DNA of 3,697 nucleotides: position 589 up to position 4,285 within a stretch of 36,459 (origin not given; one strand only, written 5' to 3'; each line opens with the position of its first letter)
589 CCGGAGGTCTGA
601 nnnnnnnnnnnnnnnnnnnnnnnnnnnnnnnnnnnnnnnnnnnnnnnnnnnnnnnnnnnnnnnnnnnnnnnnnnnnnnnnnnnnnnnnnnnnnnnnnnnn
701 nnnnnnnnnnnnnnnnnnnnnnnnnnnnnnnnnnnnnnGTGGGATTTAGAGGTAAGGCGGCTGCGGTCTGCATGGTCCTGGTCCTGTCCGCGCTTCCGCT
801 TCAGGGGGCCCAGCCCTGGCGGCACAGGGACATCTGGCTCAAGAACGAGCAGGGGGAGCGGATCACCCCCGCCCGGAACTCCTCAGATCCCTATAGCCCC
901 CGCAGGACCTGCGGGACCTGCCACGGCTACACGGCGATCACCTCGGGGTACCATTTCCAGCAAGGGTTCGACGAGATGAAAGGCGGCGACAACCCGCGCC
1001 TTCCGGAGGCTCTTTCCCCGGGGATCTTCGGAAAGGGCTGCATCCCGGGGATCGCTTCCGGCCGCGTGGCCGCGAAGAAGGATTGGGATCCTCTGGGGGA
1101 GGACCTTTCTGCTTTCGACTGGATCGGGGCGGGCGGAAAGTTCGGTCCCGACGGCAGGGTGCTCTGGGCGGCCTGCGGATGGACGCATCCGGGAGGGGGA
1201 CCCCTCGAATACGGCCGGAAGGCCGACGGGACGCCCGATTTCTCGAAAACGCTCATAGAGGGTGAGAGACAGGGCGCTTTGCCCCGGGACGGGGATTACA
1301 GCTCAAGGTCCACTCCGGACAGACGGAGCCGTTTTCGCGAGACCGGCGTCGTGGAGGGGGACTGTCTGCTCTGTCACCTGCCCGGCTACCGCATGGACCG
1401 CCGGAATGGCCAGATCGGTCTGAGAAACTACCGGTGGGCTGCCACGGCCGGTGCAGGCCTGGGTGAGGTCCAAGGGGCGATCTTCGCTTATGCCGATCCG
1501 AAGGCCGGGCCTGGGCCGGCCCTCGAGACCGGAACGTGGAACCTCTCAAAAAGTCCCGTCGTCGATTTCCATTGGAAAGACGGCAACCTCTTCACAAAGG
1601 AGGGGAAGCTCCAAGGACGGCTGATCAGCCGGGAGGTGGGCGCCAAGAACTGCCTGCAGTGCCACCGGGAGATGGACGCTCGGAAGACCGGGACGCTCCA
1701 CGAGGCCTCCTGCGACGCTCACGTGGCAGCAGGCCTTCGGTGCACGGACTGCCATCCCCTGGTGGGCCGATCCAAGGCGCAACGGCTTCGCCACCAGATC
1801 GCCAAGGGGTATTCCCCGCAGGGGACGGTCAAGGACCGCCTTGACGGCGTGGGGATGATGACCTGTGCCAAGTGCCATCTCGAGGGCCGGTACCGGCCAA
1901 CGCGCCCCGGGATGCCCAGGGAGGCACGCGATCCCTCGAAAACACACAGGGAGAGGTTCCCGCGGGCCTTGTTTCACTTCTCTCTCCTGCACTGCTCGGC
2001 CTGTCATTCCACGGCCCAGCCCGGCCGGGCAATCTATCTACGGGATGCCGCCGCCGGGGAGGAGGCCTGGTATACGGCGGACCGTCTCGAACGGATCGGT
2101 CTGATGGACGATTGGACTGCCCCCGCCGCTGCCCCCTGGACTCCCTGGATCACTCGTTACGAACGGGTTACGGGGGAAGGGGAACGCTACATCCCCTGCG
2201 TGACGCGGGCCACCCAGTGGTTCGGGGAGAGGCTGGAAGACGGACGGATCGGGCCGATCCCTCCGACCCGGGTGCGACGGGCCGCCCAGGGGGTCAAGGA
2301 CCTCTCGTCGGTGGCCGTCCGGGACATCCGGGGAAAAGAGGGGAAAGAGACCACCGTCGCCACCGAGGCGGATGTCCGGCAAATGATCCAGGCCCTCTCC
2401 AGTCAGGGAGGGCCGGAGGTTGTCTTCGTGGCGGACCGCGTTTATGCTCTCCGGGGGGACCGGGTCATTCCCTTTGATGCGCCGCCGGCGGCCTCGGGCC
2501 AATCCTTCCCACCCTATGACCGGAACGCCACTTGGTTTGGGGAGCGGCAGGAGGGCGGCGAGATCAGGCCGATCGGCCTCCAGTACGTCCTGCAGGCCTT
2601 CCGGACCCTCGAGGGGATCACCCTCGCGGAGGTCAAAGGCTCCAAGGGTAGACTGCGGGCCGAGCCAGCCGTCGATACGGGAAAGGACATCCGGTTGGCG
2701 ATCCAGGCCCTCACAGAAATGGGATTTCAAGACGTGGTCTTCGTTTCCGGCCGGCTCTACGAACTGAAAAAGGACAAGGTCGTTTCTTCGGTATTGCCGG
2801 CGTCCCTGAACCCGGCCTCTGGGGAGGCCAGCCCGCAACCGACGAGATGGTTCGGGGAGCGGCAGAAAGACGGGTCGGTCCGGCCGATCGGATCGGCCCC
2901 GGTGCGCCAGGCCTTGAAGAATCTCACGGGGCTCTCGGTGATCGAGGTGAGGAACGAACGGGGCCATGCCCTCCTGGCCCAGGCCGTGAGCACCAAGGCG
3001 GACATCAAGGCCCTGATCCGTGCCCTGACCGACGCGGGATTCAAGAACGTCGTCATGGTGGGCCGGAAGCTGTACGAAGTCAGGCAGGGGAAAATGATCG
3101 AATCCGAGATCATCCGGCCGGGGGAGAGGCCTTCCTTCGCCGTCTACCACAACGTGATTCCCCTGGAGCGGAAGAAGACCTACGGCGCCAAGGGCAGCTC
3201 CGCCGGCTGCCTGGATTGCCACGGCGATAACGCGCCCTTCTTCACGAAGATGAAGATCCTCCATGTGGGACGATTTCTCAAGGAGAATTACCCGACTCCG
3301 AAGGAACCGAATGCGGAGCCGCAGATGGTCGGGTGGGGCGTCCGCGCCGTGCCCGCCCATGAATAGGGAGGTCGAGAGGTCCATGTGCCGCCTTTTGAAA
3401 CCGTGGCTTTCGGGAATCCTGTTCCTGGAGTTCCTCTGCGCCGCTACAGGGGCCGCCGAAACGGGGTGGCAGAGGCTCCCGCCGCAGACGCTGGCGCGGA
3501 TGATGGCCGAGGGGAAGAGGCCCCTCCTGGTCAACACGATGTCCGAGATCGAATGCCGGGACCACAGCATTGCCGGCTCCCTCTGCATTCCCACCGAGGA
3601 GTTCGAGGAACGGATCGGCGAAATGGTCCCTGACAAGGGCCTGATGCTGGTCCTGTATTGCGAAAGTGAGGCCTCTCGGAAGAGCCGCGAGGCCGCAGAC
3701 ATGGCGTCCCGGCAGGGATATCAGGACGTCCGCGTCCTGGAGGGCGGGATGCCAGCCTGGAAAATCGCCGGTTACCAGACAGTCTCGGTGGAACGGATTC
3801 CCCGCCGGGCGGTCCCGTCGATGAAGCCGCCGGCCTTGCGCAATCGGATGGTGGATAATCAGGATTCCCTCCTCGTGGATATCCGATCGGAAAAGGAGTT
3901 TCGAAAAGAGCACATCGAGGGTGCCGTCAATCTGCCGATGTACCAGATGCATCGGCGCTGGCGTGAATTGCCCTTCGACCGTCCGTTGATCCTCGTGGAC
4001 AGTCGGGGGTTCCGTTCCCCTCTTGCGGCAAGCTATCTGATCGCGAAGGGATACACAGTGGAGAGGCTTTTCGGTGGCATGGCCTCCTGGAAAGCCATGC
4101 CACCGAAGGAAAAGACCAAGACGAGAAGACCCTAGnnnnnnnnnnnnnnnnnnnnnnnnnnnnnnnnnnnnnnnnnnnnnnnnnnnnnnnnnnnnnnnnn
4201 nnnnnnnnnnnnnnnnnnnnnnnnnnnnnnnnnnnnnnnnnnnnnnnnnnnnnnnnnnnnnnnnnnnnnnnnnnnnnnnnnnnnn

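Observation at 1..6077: Rhodanese - heptahaem cytochrome - periplasmic rhodanese - CbcL-like module: a candidate quinol-linked extracytoplasmic sulfur redox pathway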

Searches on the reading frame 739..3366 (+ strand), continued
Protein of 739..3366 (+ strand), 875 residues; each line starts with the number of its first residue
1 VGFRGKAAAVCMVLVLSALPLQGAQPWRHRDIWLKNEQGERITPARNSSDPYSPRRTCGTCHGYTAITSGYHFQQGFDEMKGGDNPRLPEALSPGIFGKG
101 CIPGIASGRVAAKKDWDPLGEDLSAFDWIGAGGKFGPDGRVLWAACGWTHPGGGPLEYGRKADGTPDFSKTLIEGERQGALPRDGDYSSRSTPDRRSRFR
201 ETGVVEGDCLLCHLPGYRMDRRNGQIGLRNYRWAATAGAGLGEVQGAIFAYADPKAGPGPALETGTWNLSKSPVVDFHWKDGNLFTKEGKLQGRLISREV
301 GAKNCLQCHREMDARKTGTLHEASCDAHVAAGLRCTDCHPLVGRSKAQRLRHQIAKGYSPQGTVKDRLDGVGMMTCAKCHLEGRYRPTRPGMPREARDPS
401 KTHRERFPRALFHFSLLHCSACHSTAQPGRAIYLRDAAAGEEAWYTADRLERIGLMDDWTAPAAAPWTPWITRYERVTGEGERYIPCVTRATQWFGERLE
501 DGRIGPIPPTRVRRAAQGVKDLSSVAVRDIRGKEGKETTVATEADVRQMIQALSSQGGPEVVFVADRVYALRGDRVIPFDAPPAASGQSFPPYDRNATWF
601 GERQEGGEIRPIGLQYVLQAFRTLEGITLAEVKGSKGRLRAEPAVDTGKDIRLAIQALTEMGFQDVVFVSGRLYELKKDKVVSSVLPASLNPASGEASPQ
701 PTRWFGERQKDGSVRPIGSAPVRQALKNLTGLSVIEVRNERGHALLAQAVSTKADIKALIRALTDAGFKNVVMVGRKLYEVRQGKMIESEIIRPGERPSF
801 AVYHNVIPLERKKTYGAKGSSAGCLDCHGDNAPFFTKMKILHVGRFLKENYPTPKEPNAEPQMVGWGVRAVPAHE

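Call 84: search_protein_families(library=ncbifam, proteins=[P0373, P0377, P0385, P0400, P0424, P0443, P0458, P0464, P0491, P0499], max_evalue=0.001)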
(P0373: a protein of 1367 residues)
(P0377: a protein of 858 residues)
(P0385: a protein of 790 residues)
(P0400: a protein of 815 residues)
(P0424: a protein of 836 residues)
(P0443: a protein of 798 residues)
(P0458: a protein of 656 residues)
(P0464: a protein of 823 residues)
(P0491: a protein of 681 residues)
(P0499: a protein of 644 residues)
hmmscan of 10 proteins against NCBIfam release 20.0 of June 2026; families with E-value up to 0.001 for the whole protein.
P0373 (1367 aa): 4 families
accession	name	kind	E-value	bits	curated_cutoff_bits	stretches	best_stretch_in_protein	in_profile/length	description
TIGR04315.1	octaheme_Shew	subfamily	1.5e-20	73.6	375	1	597-885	21-265/440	tetrathionate reductase family octaheme c-type cytochrome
TIGR03508.1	decahem_SO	subfamily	2.5e-09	37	192.2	1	769-873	3-103/258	DmsE family decaheme c-type cytochrome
TIGR03153.1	cytochr_NrfH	equivalog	4.7e-09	36.4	134.2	0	838-883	26-71/138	cytochrome c nitrite reductase small subunit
NF041198.1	UshA_like_PCGU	equivalog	1.9e-06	26.7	275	0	670-780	406-513/519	UshA-like (seleno)protein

P0377 (858 aa): 7 families
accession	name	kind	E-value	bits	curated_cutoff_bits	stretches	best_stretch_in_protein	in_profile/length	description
TIGR01583.1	formate-DH-gamm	equivalog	6e-46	157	115.85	1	645-840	1-202/204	formate dehydrogenase subunit gamma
NF007924.0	PRK10639.1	equivalog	2.3e-35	122.3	341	1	644-842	5-205/211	formate dehydrogenase cytochrome b556 subunit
NF007558.0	PRK10179.1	equivalog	2.8e-27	95.8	339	1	647-849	8-214/217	formate dehydrogenase-N subunit gamma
TIGR04314.1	methano7heme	equivalog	2.3e-12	46.5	250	1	197-384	105-285/494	methanogenesis multiheme c-type cytochrome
TIGR04315.1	octaheme_Shew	subfamily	4.3e-12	45.8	375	1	303-387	177-258/440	tetrathionate reductase family octaheme c-type cytochrome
NF041198.1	UshA_like_PCGU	equivalog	1.8e-05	23.6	275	0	341-387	440-487/519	UshA-like (seleno)protein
NF043010.1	Cyt554_Nsmonas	equivalog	9e-05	22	400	0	343-393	80-134/238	cytochrome c-550 CycA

P0385 (790 aa): 7 families
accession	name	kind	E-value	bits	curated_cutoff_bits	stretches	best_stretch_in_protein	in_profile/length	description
TIGR04315.1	octaheme_Shew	subfamily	2.4e-11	43.3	375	1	232-558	131-433/440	tetrathionate reductase family octaheme c-type cytochrome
TIGR04314.1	methano7heme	equivalog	1.4e-10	40.6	250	1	193-373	105-285/494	methanogenesis multiheme c-type cytochrome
TIGR03508.1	decahem_SO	subfamily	1.3e-05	24.8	192.2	1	268-369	3-151/258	DmsE family decaheme c-type cytochrome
TIGR03507.1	decahem_SO1788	subfamily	2.2e-05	23.2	209.3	0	331-464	268-366/672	OmcA/MtrC family decaheme c-type cytochrome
TIGR03153.1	cytochr_NrfH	equivalog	5.4e-05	23.3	134.2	0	266-315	27-65/138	cytochrome c nitrite reductase small subunit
NF008659.0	PRK11659.1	equivalog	0.00013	21.7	184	1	252-369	32-143/188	cytochrome c nitrite reductase pentaheme subunit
NF041028.1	decahem_GSU2203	exception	0.00016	21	325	0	261-371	95-184/317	GSU2203 family decaheme c-type cytochrome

P0400 (815 aa): 7 families
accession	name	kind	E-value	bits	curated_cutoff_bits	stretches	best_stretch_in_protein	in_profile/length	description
TIGR04315.1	octaheme_Shew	subfamily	1.3e-07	31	375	1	310-392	175-254/440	tetrathionate reductase family octaheme c-type cytochrome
TIGR04257.1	nanowire_3heme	domain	2.5e-06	27.5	40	0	309-361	14-60/75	c(7)-type cytochrome triheme domain-containing protein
TIGR03508.1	decahem_SO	subfamily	5.1e-06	26.1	192.2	1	267-391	53-153/258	DmsE family decaheme c-type cytochrome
NF008659.0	PRK11659.1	equivalog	7.3e-06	25.8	184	1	275-388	34-142/188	cytochrome c nitrite reductase pentaheme subunit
TIGR03507.1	decahem_SO1788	subfamily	1.4e-05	23.8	209.3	1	283-368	238-311/672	OmcA/MtrC family decaheme c-type cytochrome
TIGR04314.1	methano7heme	equivalog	2e-05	23.6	250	1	210-392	106-284/494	methanogenesis multiheme c-type cytochrome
NF008339.0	PRK11125.1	equivalog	0.00049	18.9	595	0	309-361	276-327/487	ammonia-forming cytochrome c nitrite reductase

P0424 (836 aa): 6 families
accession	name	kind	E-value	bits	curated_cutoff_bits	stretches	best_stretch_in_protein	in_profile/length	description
TIGR01583.1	formate-DH-gamm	equivalog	5.4e-37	127.7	115.85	1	634-827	2-201/204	formate dehydrogenase subunit gamma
NF007924.0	PRK10639.1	equivalog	1.6e-23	83.5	341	1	633-827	6-202/211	formate dehydrogenase cytochrome b556 subunit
NF007558.0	PRK10179.1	equivalog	2e-21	76.7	339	1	637-827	10-204/217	formate dehydrogenase-N subunit gamma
TIGR03508.1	decahem_SO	subfamily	7.3e-08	32.2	192.2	1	279-416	69-183/258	DmsE family decaheme c-type cytochrome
TIGR04314.1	methano7heme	equivalog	0.00012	21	250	0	178-213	103-139/494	methanogenesis multiheme c-type cytochrome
TIGR04315.1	octaheme_Shew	subfamily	0.00015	20.9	375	0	304-381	177-251/440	tetrathionate reductase family octaheme c-type cytochrome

P0443 (798 aa): 3 families
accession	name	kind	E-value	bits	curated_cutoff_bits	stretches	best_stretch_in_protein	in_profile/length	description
TIGR01904.2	GSu_C4xC__C2xCH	domain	2.5e-07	30.3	27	0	276-319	18-58/73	CxxxxCH/CxxCH domain c-type cytochrome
TIGR04314.1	methano7heme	equivalog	9.7e-07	27.9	250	1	186-404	105-293/494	methanogenesis multiheme c-type cytochrome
TIGR04315.1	octaheme_Shew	subfamily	4.8e-05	22.6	375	0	179-201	88-110/440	tetrathionate reductase family octaheme c-type cytochrome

P0458 (656 aa): 4 families
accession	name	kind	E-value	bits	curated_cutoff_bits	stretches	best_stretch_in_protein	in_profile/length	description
TIGR04315.1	octaheme_Shew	subfamily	3.1e-05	23.2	375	0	255-339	139-233/440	tetrathionate reductase family octaheme c-type cytochrome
NF045713.1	CxxCH_16_HmcA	equivalog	8.9e-05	21.3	400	1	170-343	246-397/541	sulfate respiration complex hexadecaheme cytochrome HmcA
NF008659.0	PRK11659.1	equivalog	0.00022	21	184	1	256-336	41-121/188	cytochrome c nitrite reductase pentaheme subunit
TIGR04314.1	methano7heme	equivalog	0.00029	19.8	250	0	135-203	85-140/494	methanogenesis multiheme c-type cytochrome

P0464 (823 aa): 6 families
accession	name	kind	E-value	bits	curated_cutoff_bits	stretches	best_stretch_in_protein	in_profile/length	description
TIGR01583.1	formate-DH-gamm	equivalog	9.9e-33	113.8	115.85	1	634-814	2-196/204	formate dehydrogenase subunit gamma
NF007558.0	PRK10179.1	equivalog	4.9e-14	52.5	339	1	636-818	9-203/217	formate dehydrogenase-N subunit gamma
NF007924.0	PRK10639.1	equivalog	1.9e-13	50.6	341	1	631-815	4-198/211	formate dehydrogenase cytochrome b556 subunit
TIGR04314.1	methano7heme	equivalog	8.9e-06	24.8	250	0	288-383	189-282/494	methanogenesis multiheme c-type cytochrome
TIGR03508.1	decahem_SO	subfamily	7.5e-05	22.3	192.2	1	283-417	71-184/258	DmsE family decaheme c-type cytochrome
TIGR04315.1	octaheme_Shew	subfamily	0.00027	20.1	375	1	305-381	177-250/440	tetrathionate reductase family octaheme c-type cytochrome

P0491 (681 aa): 2 families
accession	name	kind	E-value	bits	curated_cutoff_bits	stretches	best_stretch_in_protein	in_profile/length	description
TIGR04315.1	octaheme_Shew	subfamily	0.00026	20.2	375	0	338-393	176-234/440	tetrathionate reductase family octaheme c-type cytochrome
TIGR04314.1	methano7heme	equivalog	0.00033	19.6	250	0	213-247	106-140/494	methanogenesis multiheme c-type cytochrome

P0499 (644 aa): 4 families
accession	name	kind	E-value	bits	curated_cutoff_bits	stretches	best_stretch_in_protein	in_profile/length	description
TIGR04314.1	methano7heme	equivalog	5.5e-07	28.8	250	1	180-391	105-306/494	methanogenesis multiheme c-type cytochrome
TIGR04257.1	nanowire_3heme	domain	3.3e-05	23.9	40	0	286-341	10-61/75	c(7)-type cytochrome triheme domain-containing protein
TIGR04315.1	octaheme_Shew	subfamily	6.6e-05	22.1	375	0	291-341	175-229/440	tetrathionate reductase family octaheme c-type cytochrome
TIGR03508.1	decahem_SO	subfamily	0.00066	19.2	192.2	0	263-339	64-125/258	DmsE family decaheme c-type cytochrome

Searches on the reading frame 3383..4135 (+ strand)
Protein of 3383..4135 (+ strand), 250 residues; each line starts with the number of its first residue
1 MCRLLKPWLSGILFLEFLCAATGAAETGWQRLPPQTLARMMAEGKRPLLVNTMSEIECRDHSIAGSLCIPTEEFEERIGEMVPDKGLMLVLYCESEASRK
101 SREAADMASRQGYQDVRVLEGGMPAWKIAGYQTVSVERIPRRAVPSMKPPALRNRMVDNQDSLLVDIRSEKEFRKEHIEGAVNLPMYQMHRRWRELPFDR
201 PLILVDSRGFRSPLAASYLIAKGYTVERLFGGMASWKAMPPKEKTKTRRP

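Call 3: search_protein_families(library=pfam, proteins=[window:3383-4135:+], max_evalue=0.01)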
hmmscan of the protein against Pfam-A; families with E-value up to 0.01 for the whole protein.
window:3383-4135:+ (250 aa): 1 family
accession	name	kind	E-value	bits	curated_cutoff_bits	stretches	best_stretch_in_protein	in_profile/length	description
PF00581.25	Rhodanese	-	3.1e-27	95.4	22.2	2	155-238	7-101/102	Rhodanese-like domain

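Call 4: search_protein_families(library=ncbifam, proteins=[window:3383-4135:+], max_evalue=0.01)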
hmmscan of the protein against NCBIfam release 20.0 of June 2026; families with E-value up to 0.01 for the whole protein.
window:3383-4135:+ (250 aa): 17 families
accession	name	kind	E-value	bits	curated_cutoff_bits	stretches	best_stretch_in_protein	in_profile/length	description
NF006444.0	PRK08762.1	equivalog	1.9e-22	79.5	449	2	34-134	19-115/387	molybdopterin-synthase adenylyltransferase MoeB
NF001195.0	PRK00162.1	equivalog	1.4e-16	60.7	102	1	155-245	14-105/108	thiosulfate sulfurtransferase GlpE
NF041203.1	rhodanese_LYCAU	equivalog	1e-15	57.5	115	2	25-133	16-123/126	rhodanese-related (seleno)protein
NF007627.0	PRK10287.1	equivalog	2.4e-14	53.4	102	2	61-119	35-91/104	thiosulfate sulfurtransferase PspE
NF045694.1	seleno_TsoB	exception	9.1e-14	50.4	805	2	24-137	38-160/572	rhodanese/DsbD fusion-like selenoprotein TsoB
TIGR02981.1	phageshock_pspE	exception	3.8e-13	49.6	126.3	2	60-119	33-89/101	thiosulfate sulfurtransferase PspE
NF045521.1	rhoda_near_glyco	subfamily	9.7e-13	48.1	145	1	138-238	11-110/144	rhodanese homology domain-containing protein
NF005902.0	PRK07878.1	equivalog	2e-12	46.7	647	2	147-237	289-382/392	adenylyltransferase/sulfurtransferase MoeZ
NF008750.0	PRK11784.1-2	equivalog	2.3e-08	33.6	241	1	154-188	8-42/346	tRNA 2-selenouridine(34) synthase MnmH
TIGR04271.1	ThiI_C_thiazole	equivalog_domain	5.5e-08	32.8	70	1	157-225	23-94/101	thiazole biosynthesis protein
NF008752.0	PRK11784.1-4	equivalog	8.7e-07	28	266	1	161-191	18-48/357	tRNA 2-selenouridine(34) synthase MnmH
TIGR03167.1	tRNA_sel_U_synt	equivalog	9.2e-07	28.6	219.75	1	161-188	2-29/311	tRNA 2-selenouridine(34) synthase MnmH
TIGR04568.1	arch_SelU_Nterm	equivalog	3.8e-05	23.6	200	1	157-188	99-130/215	selenouridine synthase SelU-like subunit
NF033833.0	rhodan_ChrE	equivalog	6.1e-05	23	120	0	158-238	16-99/108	rhodanese family chromate resistance protein ChrE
NF005646.0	PRK07411.1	equivalog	7.2e-05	22.1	633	1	141-237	278-380/390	molybdopterin-synthase adenylyltransferase MoeB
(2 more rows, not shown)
